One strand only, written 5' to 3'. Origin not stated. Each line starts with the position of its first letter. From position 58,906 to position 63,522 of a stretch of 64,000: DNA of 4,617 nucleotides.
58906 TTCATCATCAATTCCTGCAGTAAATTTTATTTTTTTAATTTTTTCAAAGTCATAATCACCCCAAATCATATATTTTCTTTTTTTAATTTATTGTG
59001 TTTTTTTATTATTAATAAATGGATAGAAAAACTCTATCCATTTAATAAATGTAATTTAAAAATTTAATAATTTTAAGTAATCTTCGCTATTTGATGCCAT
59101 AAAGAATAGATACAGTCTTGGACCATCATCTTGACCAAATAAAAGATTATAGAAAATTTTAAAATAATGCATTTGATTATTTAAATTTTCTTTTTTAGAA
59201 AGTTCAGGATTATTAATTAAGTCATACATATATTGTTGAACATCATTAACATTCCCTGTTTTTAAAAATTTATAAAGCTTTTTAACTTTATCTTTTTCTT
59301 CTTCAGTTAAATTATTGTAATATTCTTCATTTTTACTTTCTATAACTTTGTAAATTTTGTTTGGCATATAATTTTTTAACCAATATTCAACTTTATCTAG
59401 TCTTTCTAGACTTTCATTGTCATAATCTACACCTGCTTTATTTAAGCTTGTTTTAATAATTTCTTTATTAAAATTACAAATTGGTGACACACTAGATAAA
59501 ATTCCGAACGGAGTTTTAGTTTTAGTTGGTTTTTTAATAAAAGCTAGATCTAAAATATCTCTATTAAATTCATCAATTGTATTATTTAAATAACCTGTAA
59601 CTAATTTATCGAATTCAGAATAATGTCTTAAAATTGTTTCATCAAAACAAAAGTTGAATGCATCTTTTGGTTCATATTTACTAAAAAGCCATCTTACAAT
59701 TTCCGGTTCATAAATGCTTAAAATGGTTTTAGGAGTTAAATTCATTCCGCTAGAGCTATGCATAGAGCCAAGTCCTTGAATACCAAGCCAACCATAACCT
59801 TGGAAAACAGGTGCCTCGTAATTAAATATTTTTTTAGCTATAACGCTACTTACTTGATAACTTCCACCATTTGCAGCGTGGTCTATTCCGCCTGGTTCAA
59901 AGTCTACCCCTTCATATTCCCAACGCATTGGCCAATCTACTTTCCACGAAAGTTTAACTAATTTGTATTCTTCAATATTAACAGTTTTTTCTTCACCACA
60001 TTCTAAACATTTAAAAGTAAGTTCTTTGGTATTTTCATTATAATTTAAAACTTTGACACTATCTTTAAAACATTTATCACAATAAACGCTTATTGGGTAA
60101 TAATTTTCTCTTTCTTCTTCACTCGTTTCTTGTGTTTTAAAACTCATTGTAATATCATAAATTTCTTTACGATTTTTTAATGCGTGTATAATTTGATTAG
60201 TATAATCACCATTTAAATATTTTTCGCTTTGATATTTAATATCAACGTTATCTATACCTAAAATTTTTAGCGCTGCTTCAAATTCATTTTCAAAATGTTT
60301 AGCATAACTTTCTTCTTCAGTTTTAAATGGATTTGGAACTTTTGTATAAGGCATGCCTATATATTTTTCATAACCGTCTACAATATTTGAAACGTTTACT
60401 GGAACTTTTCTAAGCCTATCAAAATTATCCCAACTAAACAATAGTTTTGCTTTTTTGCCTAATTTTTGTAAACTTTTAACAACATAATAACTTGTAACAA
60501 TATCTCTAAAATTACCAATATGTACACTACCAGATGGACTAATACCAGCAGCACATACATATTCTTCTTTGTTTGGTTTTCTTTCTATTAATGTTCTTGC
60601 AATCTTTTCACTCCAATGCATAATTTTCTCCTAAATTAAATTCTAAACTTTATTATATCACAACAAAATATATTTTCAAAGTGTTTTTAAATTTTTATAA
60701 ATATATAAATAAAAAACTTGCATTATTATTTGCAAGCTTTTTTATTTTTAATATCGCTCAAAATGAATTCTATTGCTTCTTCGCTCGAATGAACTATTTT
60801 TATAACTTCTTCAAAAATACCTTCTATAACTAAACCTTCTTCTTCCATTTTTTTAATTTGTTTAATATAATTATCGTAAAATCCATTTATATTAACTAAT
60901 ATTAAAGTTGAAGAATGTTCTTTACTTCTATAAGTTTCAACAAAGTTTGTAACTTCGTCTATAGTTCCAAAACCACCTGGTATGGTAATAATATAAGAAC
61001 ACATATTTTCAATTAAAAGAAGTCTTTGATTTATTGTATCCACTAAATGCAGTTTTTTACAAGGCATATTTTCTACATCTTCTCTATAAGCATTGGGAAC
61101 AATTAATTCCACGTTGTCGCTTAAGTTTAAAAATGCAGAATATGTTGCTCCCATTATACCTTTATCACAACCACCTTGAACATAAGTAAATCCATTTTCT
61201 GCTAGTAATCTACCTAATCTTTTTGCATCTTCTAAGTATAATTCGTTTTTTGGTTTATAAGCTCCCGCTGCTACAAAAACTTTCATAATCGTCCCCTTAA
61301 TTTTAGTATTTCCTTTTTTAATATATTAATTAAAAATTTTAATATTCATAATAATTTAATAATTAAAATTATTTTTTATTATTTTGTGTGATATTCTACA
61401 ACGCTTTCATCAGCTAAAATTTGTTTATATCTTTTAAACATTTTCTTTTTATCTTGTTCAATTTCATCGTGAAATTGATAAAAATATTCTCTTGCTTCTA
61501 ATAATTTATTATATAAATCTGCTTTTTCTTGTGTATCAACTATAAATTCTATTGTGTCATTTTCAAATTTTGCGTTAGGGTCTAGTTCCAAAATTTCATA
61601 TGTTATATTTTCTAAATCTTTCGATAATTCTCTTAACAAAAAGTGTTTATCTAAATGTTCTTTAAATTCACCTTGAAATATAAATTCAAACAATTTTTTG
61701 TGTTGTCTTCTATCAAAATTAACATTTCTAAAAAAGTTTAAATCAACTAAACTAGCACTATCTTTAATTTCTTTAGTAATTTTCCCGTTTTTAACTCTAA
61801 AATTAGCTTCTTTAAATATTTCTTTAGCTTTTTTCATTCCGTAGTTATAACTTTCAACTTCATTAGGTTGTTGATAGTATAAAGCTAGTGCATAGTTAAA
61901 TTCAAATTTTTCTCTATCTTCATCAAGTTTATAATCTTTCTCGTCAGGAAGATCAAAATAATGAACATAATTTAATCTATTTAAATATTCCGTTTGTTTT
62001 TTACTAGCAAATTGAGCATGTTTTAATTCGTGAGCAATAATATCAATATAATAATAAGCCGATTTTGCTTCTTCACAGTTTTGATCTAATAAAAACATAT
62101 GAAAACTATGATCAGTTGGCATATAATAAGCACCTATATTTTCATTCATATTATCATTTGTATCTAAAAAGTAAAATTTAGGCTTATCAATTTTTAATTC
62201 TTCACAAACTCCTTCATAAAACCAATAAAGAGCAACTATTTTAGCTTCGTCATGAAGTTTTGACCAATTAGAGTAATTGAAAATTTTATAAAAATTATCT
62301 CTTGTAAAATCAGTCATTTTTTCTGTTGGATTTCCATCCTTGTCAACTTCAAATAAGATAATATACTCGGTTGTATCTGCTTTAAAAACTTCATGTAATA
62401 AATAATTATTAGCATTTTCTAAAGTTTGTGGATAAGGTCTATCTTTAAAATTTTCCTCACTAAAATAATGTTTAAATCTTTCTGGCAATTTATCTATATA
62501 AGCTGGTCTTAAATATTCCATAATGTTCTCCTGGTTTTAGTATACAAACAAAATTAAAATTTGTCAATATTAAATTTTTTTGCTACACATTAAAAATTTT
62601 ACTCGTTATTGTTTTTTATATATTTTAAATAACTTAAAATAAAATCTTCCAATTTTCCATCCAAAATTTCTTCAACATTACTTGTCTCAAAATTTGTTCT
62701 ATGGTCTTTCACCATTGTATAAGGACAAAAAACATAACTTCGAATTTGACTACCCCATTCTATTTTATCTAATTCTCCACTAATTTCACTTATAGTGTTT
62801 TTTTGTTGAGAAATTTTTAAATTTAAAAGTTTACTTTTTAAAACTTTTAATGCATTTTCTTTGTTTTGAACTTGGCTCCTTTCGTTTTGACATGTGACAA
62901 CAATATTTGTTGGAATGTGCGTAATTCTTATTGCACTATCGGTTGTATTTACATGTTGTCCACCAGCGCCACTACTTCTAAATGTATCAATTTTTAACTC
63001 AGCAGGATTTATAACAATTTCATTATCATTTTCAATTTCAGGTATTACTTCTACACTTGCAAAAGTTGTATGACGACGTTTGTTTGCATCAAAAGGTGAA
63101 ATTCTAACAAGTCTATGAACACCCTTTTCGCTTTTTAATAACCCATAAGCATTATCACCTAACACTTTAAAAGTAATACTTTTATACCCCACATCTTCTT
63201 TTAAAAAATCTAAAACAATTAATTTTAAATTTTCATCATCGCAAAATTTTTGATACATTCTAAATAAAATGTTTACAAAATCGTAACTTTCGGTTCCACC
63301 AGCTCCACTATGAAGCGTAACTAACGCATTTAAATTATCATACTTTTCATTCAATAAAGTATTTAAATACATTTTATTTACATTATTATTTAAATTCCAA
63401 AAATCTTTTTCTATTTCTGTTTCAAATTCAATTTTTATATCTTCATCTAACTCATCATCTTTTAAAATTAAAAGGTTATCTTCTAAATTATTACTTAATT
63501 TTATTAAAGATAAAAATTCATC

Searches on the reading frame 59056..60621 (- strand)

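Call 13: search_protein_families(library=ncbifam, proteins=[window:59056-60621:-])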
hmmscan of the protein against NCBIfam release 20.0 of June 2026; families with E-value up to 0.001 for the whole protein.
window:59056-60621:- (521 aa): 2 families
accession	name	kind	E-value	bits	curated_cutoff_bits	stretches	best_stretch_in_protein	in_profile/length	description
TIGR00467.1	lysS_arch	equivalog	7.3e-112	374.5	147.55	1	1-508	1-500/515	lysine--tRNA ligase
NF001968.0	PRK00750.1-2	equivalog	2.8e-48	164.6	648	1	5-507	21-507/528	lysine--tRNA ligase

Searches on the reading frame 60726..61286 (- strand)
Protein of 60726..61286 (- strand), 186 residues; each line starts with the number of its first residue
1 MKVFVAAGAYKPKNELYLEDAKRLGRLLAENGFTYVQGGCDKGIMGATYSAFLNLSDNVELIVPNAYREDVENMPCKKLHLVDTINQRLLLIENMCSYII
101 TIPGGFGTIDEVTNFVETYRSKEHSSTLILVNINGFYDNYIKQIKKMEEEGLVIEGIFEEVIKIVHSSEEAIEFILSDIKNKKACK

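Call 29: search_protein_families(library=pfam, proteins=[window:60726-61286:-], max_evalue=0.001)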
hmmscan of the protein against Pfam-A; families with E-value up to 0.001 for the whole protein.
window:60726-61286:- (186 aa): 2 families
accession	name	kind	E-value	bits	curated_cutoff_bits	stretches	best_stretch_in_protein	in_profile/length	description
PF03641.19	Lysine_decarbox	-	2.5e-17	63.7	27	1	45-173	1-129/131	Possible lysine decarboxylase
PF18306.6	LDcluster4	-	4.9e-09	36.4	26.3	1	12-114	13-112/151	SLOG cluster4 family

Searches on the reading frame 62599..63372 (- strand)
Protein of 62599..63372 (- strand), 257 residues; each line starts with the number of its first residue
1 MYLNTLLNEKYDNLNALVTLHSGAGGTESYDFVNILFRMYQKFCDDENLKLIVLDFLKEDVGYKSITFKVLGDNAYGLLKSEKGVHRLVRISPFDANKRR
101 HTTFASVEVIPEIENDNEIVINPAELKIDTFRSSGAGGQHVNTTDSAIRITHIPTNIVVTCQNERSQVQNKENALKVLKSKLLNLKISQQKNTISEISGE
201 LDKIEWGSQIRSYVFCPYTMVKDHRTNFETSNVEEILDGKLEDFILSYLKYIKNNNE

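Call 29: search_protein_families(library=pfam, proteins=[window:62599-63372:-], max_evalue=0.001)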
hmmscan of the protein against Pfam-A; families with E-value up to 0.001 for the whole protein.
window:62599-63372:- (257 aa): 2 families
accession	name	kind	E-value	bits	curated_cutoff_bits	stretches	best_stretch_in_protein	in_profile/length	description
PF00472.26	RF-1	-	3.2e-42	143.6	35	1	117-225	3-116/116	RF-1 domain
PF03462.23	PCRF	-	1.3e-37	130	24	1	3-107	87-194/194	PCRF domain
